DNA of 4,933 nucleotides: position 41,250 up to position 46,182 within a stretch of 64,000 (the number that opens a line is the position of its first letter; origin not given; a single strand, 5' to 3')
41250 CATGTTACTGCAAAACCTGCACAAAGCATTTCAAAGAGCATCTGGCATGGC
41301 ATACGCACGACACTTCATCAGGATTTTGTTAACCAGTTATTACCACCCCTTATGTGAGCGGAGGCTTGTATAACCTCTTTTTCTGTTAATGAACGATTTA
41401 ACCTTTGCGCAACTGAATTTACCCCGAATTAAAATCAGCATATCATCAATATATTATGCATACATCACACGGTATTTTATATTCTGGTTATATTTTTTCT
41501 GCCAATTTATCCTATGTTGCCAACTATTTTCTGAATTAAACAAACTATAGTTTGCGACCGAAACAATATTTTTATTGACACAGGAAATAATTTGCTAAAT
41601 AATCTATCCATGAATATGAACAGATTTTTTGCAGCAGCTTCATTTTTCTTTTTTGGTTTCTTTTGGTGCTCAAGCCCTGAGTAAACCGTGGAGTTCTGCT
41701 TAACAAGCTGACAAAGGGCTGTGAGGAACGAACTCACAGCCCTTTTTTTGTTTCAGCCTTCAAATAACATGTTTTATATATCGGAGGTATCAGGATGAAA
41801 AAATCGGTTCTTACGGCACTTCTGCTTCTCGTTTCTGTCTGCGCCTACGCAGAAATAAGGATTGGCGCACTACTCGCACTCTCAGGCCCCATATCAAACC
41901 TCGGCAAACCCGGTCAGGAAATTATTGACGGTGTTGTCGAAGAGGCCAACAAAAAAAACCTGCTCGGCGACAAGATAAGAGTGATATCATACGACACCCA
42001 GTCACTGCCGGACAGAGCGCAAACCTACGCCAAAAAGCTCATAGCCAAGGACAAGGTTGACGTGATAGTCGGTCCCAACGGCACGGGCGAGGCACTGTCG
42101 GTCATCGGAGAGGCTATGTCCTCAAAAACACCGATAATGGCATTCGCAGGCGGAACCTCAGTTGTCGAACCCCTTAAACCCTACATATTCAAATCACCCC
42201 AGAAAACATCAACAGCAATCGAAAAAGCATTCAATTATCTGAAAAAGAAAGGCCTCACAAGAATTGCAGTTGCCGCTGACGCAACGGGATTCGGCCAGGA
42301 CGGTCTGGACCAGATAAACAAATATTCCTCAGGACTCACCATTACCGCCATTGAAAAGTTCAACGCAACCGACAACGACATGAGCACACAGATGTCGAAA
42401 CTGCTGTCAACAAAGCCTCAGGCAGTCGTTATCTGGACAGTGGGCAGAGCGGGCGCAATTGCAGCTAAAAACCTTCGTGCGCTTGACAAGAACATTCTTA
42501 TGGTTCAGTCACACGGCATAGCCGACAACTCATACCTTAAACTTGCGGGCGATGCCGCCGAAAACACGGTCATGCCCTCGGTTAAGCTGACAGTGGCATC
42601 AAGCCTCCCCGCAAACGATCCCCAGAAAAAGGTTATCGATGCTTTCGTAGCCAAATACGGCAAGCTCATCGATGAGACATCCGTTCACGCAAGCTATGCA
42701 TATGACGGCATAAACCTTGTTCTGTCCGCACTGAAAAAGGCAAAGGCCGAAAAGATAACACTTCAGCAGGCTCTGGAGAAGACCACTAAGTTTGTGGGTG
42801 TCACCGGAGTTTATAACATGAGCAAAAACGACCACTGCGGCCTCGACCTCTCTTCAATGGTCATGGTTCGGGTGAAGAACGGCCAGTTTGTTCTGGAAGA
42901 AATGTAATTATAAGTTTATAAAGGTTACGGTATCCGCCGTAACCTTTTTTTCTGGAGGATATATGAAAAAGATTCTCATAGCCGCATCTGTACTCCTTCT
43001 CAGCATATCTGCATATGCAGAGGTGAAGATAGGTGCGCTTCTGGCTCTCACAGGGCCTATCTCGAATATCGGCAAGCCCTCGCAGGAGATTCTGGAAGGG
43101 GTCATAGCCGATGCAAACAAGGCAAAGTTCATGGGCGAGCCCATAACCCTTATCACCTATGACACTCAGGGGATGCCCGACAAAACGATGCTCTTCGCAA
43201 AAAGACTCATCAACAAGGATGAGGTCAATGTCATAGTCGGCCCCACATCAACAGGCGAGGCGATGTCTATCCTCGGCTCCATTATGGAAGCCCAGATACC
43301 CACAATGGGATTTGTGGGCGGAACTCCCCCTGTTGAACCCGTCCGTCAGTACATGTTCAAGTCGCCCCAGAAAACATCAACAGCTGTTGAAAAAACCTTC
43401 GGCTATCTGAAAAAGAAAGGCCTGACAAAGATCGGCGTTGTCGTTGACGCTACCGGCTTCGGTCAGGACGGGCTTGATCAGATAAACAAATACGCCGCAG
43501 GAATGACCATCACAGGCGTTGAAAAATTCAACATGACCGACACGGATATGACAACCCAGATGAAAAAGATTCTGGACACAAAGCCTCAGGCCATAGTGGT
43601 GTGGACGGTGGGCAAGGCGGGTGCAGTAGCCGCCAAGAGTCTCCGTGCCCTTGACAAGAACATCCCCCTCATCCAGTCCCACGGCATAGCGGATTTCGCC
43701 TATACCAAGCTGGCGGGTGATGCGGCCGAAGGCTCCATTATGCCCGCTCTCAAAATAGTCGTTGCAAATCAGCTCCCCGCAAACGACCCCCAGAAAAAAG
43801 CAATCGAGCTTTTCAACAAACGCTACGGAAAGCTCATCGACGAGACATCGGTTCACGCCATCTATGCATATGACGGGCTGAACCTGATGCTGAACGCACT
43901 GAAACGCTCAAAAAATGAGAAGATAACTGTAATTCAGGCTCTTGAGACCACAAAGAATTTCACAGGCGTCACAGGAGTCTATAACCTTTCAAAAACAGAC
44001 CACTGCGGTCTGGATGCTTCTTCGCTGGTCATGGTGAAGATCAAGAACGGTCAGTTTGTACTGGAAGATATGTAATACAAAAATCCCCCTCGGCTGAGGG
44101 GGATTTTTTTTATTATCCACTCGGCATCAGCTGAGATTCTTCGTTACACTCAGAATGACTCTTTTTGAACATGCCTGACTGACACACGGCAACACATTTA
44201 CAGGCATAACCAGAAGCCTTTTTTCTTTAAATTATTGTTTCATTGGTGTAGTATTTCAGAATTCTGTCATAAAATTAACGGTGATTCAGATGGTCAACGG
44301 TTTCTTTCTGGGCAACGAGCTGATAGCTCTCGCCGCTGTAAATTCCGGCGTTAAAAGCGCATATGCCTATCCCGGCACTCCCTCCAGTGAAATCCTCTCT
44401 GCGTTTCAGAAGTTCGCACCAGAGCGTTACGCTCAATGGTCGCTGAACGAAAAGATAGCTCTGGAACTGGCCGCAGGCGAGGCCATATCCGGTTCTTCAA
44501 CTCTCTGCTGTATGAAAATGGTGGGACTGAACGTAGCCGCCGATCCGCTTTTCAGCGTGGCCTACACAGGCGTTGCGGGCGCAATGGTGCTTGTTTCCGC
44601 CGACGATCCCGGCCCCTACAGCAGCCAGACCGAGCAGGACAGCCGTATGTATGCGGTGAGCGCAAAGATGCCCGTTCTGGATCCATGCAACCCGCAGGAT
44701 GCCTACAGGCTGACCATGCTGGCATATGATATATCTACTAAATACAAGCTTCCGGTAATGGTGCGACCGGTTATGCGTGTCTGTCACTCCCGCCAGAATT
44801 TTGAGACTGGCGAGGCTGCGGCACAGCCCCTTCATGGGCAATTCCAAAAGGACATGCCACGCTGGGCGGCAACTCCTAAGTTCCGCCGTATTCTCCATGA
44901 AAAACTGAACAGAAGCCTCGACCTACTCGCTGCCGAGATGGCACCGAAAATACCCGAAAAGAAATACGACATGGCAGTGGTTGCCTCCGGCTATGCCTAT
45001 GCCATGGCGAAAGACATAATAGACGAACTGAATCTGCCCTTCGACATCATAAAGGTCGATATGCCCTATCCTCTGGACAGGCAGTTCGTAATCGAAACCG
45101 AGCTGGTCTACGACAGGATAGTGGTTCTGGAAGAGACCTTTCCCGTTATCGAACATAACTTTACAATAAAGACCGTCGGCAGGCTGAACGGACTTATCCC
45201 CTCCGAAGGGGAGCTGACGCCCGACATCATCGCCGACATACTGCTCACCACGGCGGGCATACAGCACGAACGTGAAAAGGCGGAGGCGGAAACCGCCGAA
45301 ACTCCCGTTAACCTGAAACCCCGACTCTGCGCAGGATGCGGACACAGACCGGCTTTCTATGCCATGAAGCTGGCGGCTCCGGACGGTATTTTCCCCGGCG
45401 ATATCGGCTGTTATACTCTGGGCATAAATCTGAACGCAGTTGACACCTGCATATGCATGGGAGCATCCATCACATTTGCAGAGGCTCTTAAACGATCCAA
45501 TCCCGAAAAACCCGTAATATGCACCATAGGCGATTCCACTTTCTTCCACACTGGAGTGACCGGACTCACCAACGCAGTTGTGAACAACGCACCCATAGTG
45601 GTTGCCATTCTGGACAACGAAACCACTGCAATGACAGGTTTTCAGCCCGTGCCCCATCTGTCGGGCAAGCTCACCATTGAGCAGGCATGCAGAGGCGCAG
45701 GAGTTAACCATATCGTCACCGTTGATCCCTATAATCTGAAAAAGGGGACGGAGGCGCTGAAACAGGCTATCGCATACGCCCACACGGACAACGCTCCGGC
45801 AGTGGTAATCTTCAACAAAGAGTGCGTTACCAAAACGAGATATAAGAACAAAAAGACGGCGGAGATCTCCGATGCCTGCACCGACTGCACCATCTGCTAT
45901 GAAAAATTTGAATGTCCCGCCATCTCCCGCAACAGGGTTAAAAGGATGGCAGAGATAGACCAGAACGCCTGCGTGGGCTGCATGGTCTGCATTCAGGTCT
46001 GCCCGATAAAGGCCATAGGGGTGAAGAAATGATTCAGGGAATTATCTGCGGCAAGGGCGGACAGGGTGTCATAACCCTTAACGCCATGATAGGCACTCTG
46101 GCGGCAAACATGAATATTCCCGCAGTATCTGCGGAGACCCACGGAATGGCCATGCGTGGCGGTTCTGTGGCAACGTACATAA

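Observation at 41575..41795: Phe-rich leader peptide plus terminator: a candidate ribosome-mediated attenuator upstream of amino-acid binding-protein genes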

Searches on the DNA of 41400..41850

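Call 31: search_rna_families(source=window, start=41400, end=41850, threshold=evalue, max_evalue=10)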
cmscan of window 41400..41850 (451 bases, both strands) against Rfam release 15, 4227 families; matches with E-value up to 10: 11.
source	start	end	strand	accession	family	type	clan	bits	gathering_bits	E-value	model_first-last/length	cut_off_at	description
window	41705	41763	-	RF02066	STnc320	Gene; sRNA;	-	24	50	0.028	1-55/55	no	Salmonella enterica sRNA STnc320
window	41587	41631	-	RF02433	SpF36_sRNA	Gene; sRNA;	-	21.6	48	1.4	1-51/51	no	Streptococcus sRNA SpF36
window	41697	41742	-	RF01838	sobemo_FSE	Cis-reg; frameshift_element;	-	20.5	55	0.1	26-73/79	no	sobemovirus ribosomal frameshift elemental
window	41714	41792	-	RF01676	P31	Gene; sRNA;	-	18.3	40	0.53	1-82/82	no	Pseudomonas sRNA P31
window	41709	41750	+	RF00047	mir-2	Gene; miRNA;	-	17.2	45.5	1.3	1-72/72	no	mir-2 microRNA precursor family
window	41713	41745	-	RF00047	mir-2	Gene; miRNA;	-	17.2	45.5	1.3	11-60/72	no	mir-2 microRNA precursor family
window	41594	41634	+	RF00900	mir-255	Gene; miRNA;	-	16.7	50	3.8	1-59/59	no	mir-255 microRNA precursor family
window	41705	41753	+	RF04134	MIR7504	Gene; miRNA;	-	16.3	83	5.3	1-124/124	no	MIR7504 microRNA precursor family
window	41449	41505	+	RF00472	snosnR55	Gene; snRNA; snoRNA; CD-box;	CL00054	15.2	50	5.1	1-92/92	no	Small nucleolar RNA snR55/Z10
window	41465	41588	-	RF01578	RUF1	Gene; sRNA;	-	13.3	70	5.1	1-264/264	no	Plasmodium RNA of unkown function RUF1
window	41788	41845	-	RF00277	SNORD49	Gene; snRNA; snoRNA; CD-box;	CL00062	10.4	37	7.3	1-71/71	no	Small nucleolar RNA SNORD49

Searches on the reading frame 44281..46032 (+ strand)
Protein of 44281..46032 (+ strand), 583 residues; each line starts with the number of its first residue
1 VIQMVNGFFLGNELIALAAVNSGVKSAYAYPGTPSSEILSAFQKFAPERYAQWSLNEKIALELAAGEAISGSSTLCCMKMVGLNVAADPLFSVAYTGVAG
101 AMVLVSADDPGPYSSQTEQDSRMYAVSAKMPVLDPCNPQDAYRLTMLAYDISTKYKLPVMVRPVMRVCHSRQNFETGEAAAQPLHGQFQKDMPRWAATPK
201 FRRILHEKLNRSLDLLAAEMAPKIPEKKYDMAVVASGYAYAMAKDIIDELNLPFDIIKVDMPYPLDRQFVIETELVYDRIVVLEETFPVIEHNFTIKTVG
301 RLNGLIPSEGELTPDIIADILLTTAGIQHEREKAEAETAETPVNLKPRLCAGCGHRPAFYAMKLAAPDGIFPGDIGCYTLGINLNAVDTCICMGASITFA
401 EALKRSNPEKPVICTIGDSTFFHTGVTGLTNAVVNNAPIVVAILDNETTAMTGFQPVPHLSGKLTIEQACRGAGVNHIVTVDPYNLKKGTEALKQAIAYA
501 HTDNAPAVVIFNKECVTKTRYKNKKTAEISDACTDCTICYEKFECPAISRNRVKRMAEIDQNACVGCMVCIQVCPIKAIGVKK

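Call 6: search_protein_families(library=pfam, proteins=[window:44281-46032:+])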
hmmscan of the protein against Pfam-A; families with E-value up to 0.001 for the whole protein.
window:44281-46032:+ (583 aa): 8 families
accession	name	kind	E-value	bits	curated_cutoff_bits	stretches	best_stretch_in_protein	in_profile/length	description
PF02775.26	TPP_enzyme_C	-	2.6e-18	66.7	21.9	1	374-509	1-149/151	Thiamine pyrophosphate enzyme, C-terminal TPP binding domain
PF01855.24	POR_N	-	5.5e-13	49.6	27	1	18-180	2-171/231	Pyruvate flavodoxin/ferredoxin oxidoreductase, thiamine diP-bdg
PF14697.11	Fer4_21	-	2.3e-05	24.9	35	1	529-579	3-57/59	4Fe-4S dicluster domain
PF00037.32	Fer4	-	2.9e-05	24.1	21.1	1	558-579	2-23/24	4Fe-4S binding domain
PF02776.23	TPP_enzyme_N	-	5.1e-05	23.5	26.8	0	12-97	4-90/119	Thiamine pyrophosphate enzyme, N-terminal TPP binding domain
PF12837.12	Fer4_6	-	0.0001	22.5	25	1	557-579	2-24/24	4Fe-4S binding domain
PF12797.12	Fer4_2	-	0.00036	20.7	24.5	1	558-575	4-21/22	4Fe-4S binding domain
PF13237.11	Fer4_10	-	0.0006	20.1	25.5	1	530-575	6-53/53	4Fe-4S dicluster domain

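Call 43: find_homologous_proteins(query=window:44281-46032:+, max_evalue=1e-100)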
Query window:44281-46032:+ (583 aa): 4490 proteins with E <= 1e-100 among 8000 candidates; the best 120 are listed.
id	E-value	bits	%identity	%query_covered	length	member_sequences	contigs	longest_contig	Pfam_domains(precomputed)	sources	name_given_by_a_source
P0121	0.0e+0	1314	99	99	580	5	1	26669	PF01855.25,PF02775.27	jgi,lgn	-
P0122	0.0e+0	1181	88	99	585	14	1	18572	PF14697.12,PF01855.25,PF02775.27,PF00037.33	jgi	jgi:indolepyruvate ferredoxin oxidoreductase alpha subunit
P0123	0.0e+0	1085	81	99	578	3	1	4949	PF01855.25,PF02775.27,PF12837.13,PF00037.33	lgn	-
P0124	0.0e+0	1064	80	99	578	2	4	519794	PF14697.12,PF01855.25,PF02775.27,PF12797.13,PF00037.33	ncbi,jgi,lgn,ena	-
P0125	0.0e+0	1061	78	99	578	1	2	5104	PF14697.12,PF01855.25,PF02775.27,PF12797.13,PF00037.33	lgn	-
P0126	0.0e+0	1060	78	99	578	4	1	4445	PF14697.12,PF01855.25,PF02775.27,PF12797.13,PF00037.33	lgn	-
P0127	5.3e-224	763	60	98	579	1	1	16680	PF01855.25,PF02775.27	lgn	-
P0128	8.5e-224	762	60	99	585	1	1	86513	PF01855.25,PF02775.27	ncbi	-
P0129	4.0e-222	756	59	98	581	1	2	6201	PF01855.25,PF02775.27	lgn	-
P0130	2.0e-221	754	60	98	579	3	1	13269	PF01855.25,PF02775.27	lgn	-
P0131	2.2e-220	751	59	98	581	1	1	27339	PF01855.25,PF02775.27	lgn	-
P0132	1.5e-219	748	59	99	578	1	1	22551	PF01855.25,PF02775.27,PF13237.12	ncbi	-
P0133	4.4e-219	746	59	98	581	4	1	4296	PF01855.25,PF02775.27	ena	-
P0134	2.9e-218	744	58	98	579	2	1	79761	PF01855.25,PF02775.27,PF00037.33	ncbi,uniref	ncbi:thiamine pyrophosphate-dependent enzyme [Deferribacter abyssi]|uniref:thiamine pyrophosphate-de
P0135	5.3e-218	743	57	98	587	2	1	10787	PF01855.25,PF02775.27,PF12837.13,PF00037.33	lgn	-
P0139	4.1e-212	723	56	98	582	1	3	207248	PF01855.25,PF02775.27,PF12797.13,PF00037.33,PF02780.26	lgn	-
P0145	2.1e-207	708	54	98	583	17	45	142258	PF01855.25,PF02775.27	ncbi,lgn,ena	-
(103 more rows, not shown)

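Call 44: find_encoding_contigs(protein=P0128, flank=5000, max_places=1)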
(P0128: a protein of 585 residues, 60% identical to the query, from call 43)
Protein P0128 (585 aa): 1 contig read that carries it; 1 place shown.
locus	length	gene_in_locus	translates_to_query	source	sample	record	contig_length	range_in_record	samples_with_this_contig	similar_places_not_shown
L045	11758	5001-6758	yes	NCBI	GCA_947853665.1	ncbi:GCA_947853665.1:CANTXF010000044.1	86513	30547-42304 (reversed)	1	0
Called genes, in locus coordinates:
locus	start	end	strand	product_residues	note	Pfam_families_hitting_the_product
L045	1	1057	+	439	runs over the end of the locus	PF01966:HD (weak), PF13286:HD_assoc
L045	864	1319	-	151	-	-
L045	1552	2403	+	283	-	PF02522:Antibiotic_NAT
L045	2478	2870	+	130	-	PF00005:ABC_tran, PF13304:AAA_21 (weak)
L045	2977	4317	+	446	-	PF00501:AMP-binding, PF13193:AMP-binding_C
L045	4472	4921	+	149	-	PF01475:FUR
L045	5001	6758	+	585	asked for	PF01855:POR_N, PF02775:TPP_enzyme_C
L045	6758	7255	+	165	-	PF01558:POR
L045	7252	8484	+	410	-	PF00501:AMP-binding, PF14535:AMP-binding_C_2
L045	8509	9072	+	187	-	PF00160:Pro_isomerase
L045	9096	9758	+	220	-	PF00160:Pro_isomerase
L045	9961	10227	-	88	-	-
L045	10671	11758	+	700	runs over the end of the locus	PF07715:Plug, PF00593:TonB_dep_Rec_b-barrel, PF14905:OMP_b-brl_3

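Call 45: find_encoding_contigs(protein=P0134, flank=5000, max_places=1)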
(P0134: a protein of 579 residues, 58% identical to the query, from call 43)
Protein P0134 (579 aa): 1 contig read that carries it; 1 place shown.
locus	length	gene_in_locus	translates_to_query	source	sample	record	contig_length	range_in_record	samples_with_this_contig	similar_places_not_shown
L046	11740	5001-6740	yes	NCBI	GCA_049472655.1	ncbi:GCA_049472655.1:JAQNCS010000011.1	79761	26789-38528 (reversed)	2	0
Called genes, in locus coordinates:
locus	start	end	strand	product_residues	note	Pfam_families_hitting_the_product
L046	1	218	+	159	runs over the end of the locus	-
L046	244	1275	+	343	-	PF01073:3Beta_HSD, PF01370:Epimerase, PF02719:Polysacc_synt_2, PF04321:RmlD_sub_bind, PF07993:NAD_binding_4, PF13460:NAD_binding_10, PF16363:GDP_Man_Dehyd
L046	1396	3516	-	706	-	PF02518:HATPase_c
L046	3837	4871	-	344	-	PF04392:ABC_sub_bind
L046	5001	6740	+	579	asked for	PF01855:POR_N (weak), PF02775:TPP_enzyme_C, PF00037:Fer4 (weak)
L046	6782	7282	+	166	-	PF01558:POR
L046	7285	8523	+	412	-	PF00501:AMP-binding, PF14535:AMP-binding_C_2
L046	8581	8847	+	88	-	PF03956:Lys_export (weak)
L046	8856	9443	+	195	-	PF03956:Lys_export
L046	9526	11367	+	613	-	PF02784:Orn_Arg_deC_N, PF17810:Arg_decarb_HB, PF17944:Arg_decarbox_C (faint)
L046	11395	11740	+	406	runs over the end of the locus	PF03435:Sacchrp_dh_NADP, PF16653:Sacchrp_dh_C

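Call 46: find_encoding_contigs(protein=P0139, flank=5000, max_places=1)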
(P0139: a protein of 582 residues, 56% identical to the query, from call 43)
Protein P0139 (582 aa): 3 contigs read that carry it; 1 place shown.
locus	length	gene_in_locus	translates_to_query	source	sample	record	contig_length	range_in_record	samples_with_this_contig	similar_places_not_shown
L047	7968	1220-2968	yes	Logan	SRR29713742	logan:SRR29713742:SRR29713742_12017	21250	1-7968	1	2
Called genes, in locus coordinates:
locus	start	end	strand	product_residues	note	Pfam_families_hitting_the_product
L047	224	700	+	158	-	-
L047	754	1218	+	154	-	PF01475:FUR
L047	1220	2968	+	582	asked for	PF01855:POR_N, PF02780:Transketolase_C (faint), PF12797:Fer4_2 (faint), PF02775:TPP_enzyme_C, PF00037:Fer4 (weak)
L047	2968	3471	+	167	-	PF01558:POR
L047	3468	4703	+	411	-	PF00501:AMP-binding, PF14535:AMP-binding_C_2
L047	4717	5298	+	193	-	PF00160:Pro_isomerase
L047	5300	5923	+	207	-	PF00160:Pro_isomerase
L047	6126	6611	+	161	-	PF03928:HbpS-like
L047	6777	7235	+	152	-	-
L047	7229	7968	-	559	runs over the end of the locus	PF08497:Radical_SAM_N, PF04055:Radical_SAM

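Call 47: find_encoding_contigs(protein=P0145, flank=5000, max_places=1)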
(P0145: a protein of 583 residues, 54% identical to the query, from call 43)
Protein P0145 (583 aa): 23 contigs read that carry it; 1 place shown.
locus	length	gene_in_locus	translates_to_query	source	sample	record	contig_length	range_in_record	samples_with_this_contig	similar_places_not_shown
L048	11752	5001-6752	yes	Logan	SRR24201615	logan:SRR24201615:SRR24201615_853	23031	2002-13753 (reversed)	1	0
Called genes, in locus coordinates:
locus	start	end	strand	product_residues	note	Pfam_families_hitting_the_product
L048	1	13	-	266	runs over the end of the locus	PF02621:VitK2_biosynth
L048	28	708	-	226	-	-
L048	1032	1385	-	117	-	-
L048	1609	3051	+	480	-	PF01554:MatE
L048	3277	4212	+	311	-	-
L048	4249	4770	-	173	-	PF00856:SET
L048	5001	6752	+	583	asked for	PF01855:POR_N (weak), PF02775:TPP_enzyme_C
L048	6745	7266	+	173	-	PF01558:POR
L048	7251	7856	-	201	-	PF00300:His_Phos_1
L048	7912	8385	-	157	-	-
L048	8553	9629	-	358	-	PF13439:Glyco_transf_4, PF13579:Glyco_trans_4_4 (faint), PF00534:Glycos_transf_1, PF13692:Glyco_trans_1_4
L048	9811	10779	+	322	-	PF01300:Sua5_yciO_yrdC, PF03481:Sua5_C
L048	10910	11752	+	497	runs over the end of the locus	PF00342:PGI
